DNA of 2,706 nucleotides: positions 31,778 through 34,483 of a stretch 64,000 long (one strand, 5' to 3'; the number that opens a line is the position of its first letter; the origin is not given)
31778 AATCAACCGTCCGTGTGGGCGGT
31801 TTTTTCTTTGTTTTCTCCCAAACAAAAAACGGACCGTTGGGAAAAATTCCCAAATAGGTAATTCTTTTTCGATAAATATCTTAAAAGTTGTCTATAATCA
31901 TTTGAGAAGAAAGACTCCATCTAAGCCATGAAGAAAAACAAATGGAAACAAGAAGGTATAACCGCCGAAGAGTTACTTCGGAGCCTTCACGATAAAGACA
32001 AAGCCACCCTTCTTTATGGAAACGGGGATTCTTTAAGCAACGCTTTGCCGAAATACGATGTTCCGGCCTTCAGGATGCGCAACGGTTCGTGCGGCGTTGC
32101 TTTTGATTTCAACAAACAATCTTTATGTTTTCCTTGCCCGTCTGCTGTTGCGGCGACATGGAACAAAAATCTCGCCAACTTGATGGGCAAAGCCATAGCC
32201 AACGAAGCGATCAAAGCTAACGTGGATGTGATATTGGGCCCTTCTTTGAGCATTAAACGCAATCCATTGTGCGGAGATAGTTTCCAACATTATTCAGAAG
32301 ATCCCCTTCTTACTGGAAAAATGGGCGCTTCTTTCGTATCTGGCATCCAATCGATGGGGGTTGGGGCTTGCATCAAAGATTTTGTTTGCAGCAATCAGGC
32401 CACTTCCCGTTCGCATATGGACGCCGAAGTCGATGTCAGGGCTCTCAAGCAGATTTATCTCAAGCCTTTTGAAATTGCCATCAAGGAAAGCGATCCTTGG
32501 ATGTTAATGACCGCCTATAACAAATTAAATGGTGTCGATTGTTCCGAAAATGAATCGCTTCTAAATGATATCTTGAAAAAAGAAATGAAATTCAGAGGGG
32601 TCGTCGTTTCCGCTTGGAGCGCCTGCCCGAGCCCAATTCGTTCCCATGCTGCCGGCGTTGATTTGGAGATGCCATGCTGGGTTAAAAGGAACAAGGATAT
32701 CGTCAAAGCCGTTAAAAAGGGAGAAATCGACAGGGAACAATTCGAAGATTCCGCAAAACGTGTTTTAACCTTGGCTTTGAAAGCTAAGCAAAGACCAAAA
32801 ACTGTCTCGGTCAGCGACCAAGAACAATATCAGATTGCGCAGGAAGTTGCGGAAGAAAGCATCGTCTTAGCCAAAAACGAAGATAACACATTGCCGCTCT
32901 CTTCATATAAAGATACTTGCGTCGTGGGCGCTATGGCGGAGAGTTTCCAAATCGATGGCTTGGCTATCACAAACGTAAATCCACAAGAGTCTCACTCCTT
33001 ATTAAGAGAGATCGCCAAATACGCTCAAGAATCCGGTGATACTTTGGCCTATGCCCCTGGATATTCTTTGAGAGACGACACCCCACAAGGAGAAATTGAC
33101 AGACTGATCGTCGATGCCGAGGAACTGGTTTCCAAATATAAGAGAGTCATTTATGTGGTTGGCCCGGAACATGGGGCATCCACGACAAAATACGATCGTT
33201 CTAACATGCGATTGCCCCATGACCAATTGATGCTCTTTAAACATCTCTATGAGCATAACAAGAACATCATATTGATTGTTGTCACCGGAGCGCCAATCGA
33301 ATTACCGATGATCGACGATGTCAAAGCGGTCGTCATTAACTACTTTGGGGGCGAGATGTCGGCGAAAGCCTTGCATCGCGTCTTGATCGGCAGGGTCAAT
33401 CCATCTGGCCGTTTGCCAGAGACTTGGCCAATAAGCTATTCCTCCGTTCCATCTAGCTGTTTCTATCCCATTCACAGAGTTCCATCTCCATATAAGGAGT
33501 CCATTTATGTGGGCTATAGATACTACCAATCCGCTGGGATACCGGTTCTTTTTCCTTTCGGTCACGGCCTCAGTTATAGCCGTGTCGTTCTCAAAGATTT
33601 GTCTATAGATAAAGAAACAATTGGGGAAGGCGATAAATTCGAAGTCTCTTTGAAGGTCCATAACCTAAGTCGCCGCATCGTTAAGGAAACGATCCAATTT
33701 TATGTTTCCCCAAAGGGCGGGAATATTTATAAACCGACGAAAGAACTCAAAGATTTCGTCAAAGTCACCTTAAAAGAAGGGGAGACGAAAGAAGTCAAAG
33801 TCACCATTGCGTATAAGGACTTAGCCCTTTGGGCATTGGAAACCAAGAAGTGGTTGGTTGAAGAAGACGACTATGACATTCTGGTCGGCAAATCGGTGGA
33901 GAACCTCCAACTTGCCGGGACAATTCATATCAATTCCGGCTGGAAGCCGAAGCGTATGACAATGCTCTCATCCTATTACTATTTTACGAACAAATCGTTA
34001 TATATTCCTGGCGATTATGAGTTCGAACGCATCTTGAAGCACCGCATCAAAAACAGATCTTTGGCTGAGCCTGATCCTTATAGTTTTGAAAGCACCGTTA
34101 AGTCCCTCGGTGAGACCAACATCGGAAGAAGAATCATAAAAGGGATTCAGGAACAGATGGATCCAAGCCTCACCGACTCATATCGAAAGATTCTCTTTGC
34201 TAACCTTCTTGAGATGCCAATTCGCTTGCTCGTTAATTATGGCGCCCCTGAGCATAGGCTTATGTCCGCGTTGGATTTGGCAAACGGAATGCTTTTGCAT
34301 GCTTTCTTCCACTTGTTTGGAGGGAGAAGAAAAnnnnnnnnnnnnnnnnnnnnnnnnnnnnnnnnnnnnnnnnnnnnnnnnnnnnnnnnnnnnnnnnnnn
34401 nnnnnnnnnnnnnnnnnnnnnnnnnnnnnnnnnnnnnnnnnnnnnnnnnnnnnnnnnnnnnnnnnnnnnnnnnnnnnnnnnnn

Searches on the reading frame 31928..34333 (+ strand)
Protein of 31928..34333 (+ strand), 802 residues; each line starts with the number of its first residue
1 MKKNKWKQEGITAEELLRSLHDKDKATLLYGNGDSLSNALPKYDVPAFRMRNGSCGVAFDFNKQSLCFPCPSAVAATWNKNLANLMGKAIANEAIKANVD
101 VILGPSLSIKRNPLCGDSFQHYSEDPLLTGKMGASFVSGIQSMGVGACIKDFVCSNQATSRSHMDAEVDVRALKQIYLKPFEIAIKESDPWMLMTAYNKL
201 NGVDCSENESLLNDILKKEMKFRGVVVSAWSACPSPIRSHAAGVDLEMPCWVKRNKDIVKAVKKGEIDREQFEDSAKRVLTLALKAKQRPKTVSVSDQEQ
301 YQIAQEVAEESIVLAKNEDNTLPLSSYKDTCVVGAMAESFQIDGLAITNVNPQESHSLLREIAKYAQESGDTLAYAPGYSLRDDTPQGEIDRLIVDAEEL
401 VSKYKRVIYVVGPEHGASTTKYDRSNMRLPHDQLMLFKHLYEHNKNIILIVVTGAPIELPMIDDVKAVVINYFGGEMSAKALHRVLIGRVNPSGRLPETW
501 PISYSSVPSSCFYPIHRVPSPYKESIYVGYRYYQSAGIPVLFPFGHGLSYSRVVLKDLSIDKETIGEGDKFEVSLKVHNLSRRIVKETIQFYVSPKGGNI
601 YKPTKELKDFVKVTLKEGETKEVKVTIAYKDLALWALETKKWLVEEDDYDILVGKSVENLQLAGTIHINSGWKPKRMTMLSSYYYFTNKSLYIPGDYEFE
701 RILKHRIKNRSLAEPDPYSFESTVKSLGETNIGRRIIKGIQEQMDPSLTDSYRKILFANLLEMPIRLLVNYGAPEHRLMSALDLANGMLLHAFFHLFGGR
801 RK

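Call 57: search_protein_families(library=pfam, proteins=[window:31928-34333:+], max_evalue=0.00001)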
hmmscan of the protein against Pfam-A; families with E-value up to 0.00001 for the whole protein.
window:31928-34333:+ (802 aa): 3 families
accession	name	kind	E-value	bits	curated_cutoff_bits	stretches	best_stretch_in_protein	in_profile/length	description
PF01915.27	Glyco_hydro_3_C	-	1.7e-37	129.8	31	1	312-550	1-200/200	Glycosyl hydrolase family 3 C-terminal domain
PF00933.27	Glyco_hydro_3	-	2.5e-36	126.2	27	1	60-282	78-316/316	Glycosyl hydrolase family 3 N terminal domain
PF14310.12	Fn3-like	-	2.4e-19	69.7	25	1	587-656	1-70/71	Fibronectin type III-like domain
